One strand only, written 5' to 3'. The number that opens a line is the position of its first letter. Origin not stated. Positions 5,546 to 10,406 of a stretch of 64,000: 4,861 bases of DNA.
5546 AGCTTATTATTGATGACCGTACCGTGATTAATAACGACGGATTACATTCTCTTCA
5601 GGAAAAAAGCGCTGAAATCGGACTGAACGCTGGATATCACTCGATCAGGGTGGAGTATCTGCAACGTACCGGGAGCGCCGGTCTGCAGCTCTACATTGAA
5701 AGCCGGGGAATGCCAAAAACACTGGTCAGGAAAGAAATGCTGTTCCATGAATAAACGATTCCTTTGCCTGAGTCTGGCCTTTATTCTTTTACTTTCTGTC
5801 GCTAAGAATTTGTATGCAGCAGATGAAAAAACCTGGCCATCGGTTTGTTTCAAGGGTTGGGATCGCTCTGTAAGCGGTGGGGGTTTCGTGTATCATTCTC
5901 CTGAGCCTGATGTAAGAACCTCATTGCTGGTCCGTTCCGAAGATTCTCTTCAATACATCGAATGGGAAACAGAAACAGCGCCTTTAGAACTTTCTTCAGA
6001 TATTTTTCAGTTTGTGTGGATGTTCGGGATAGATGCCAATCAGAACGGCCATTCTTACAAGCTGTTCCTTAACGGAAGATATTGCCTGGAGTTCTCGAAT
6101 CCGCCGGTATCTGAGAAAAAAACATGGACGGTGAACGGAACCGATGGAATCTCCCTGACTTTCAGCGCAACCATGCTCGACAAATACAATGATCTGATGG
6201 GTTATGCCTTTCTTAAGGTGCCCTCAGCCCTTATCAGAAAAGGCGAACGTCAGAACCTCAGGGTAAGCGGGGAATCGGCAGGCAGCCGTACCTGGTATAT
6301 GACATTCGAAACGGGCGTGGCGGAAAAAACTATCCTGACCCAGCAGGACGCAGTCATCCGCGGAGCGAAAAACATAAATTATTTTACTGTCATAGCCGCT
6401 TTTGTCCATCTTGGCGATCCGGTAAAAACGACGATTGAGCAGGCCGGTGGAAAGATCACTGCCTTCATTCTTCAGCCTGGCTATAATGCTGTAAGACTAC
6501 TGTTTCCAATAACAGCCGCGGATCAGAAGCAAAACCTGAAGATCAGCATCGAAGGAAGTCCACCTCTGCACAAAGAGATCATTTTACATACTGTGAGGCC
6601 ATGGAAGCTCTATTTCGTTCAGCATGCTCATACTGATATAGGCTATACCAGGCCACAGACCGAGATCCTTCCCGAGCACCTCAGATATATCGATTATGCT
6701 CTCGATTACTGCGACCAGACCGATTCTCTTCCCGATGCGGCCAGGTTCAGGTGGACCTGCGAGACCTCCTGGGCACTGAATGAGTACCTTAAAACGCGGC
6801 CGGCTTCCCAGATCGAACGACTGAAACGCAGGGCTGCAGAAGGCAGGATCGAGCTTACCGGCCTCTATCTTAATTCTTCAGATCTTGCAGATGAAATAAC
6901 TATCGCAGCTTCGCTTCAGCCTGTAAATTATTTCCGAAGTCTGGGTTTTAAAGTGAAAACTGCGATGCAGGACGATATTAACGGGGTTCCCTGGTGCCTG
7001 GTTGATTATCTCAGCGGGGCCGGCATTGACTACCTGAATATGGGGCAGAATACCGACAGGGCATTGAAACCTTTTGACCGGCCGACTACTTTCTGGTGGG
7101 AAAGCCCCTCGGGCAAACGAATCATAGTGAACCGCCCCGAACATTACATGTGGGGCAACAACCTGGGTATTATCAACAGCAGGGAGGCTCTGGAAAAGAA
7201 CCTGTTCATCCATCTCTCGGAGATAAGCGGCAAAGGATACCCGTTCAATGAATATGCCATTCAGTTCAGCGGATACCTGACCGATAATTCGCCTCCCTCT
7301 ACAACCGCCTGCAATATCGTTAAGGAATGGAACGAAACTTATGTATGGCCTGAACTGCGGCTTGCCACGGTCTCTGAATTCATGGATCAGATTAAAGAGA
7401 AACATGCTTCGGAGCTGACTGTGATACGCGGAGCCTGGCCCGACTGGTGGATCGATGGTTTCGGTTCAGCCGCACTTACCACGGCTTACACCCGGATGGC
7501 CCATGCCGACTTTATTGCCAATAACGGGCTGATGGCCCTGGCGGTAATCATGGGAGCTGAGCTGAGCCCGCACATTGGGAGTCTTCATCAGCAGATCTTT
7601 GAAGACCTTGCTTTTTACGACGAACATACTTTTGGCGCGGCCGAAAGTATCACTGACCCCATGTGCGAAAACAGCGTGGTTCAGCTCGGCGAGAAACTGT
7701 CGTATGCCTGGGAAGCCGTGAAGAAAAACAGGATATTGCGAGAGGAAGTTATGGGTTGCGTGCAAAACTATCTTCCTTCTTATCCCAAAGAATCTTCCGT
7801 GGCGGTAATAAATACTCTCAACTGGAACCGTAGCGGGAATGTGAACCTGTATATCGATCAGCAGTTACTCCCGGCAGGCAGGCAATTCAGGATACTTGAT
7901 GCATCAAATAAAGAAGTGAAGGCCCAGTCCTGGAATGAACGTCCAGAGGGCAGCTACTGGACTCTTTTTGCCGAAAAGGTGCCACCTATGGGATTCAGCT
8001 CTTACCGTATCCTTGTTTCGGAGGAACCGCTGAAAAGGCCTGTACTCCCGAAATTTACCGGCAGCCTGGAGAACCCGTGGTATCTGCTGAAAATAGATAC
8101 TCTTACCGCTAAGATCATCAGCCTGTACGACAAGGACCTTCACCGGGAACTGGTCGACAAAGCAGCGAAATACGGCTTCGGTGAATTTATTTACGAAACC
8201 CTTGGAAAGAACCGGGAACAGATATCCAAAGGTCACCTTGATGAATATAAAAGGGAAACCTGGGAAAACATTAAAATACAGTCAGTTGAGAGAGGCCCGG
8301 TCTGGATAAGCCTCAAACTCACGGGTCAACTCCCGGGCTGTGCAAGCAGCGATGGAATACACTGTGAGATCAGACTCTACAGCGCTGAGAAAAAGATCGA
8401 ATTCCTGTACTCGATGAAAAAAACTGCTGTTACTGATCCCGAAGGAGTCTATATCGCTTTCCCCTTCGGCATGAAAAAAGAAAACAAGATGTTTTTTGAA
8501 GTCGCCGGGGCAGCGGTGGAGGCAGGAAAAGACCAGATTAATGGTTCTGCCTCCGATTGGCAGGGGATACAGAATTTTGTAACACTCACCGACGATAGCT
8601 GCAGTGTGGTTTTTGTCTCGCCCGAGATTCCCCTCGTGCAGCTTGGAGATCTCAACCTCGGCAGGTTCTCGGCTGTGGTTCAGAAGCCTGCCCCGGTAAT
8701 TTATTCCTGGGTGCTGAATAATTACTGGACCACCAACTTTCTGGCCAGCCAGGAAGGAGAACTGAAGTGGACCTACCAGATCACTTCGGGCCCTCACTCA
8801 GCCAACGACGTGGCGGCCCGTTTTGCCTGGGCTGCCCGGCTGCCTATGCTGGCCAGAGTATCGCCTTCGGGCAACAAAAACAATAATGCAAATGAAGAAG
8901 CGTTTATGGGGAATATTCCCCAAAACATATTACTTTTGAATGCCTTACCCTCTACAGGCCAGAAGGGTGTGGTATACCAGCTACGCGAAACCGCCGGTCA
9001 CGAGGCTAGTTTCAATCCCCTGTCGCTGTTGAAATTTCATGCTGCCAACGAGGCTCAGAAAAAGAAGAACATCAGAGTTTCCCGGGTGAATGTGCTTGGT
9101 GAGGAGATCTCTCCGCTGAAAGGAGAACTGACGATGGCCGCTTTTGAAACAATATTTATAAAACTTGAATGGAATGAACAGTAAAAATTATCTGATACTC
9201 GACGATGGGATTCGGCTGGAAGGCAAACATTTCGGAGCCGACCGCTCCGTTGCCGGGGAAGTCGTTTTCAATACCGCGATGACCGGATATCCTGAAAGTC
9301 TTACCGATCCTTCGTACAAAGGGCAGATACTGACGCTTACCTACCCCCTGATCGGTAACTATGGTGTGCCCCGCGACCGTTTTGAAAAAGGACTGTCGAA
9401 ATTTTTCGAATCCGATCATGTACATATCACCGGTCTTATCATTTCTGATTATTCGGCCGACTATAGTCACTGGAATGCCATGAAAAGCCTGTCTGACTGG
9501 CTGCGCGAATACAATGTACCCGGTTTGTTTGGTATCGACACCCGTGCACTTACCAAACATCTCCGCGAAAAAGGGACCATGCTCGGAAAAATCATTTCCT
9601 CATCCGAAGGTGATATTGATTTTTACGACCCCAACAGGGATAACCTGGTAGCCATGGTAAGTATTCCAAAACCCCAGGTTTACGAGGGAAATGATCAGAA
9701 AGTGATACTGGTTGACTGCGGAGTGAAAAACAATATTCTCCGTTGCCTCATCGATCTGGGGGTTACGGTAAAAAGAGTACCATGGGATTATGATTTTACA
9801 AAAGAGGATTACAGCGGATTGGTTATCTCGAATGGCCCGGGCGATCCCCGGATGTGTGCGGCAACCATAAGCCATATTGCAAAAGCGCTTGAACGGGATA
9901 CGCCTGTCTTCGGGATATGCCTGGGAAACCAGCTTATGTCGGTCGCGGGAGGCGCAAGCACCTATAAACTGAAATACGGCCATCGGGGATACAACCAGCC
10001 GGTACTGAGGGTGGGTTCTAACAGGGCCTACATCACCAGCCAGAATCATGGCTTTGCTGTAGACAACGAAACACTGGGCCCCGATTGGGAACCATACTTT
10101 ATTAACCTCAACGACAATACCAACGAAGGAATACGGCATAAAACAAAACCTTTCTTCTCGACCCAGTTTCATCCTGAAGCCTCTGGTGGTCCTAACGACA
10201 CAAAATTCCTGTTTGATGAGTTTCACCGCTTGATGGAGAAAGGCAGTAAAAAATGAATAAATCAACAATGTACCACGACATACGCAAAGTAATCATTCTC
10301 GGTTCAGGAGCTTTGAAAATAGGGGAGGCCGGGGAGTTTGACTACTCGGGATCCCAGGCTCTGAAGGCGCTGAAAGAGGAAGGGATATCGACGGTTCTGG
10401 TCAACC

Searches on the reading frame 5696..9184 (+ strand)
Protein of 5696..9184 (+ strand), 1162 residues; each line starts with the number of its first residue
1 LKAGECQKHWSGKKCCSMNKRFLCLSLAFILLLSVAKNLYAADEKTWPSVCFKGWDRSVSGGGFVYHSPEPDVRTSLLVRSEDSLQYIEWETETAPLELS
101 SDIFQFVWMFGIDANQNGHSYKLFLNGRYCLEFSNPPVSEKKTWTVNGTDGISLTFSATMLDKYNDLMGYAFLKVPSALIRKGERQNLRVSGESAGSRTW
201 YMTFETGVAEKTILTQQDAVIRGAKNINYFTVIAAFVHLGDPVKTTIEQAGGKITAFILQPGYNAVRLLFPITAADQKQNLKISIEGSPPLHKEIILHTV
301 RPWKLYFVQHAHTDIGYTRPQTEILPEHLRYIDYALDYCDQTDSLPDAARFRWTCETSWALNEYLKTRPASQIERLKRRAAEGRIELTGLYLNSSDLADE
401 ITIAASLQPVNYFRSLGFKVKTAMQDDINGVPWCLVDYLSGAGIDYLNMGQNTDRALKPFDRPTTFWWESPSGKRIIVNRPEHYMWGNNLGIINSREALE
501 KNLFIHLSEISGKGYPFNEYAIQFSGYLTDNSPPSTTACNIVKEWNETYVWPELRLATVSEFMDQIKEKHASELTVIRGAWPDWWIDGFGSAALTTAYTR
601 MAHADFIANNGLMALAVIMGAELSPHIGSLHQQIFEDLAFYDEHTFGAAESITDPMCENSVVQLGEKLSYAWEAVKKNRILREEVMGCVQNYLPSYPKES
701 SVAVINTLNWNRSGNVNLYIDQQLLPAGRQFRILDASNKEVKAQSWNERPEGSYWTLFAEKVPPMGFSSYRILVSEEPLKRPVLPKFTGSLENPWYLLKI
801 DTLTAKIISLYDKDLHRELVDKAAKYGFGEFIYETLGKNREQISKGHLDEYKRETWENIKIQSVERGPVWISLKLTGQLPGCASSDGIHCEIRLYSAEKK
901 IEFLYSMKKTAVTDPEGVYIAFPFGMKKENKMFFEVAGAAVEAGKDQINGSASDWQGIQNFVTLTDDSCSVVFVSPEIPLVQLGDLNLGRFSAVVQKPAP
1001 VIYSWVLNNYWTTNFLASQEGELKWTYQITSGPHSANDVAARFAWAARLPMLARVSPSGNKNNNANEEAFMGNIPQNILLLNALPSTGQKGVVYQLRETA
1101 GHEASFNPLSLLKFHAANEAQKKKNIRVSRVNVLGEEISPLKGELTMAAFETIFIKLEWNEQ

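Call 25: search_protein_families(library=pfam, proteins=[window:5696-9184:+], max_evalue=0.000001)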
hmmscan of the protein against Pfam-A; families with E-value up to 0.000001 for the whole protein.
window:5696-9184:+ (1162 aa): 1 family
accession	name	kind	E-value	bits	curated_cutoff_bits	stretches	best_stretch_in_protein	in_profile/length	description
PF01074.27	Glyco_hydro_38N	-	2.1e-27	96.7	25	1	305-569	2-261/270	Glycosyl hydrolases family 38 N-terminal domain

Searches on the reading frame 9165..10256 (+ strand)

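Call 25: search_protein_families(library=pfam, proteins=[window:9165-10256:+], max_evalue=0.000001)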
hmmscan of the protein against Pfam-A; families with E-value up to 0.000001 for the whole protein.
window:9165-10256:+ (363 aa): 3 families
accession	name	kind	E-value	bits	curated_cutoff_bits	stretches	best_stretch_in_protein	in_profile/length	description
PF00117.34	GATase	-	9.1e-53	179.2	22.8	1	182-355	2-189/190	Glutamine amidotransferase class-I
PF00988.28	CPSase_sm_chain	-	5.1e-51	172.2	27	1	10-143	1-126/126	Carbamoyl-phosphate synthase small chain, CPSase domain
PF07722.19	Peptidase_C26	-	7.4e-09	36.1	20.5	0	233-338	93-219/219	Peptidase C26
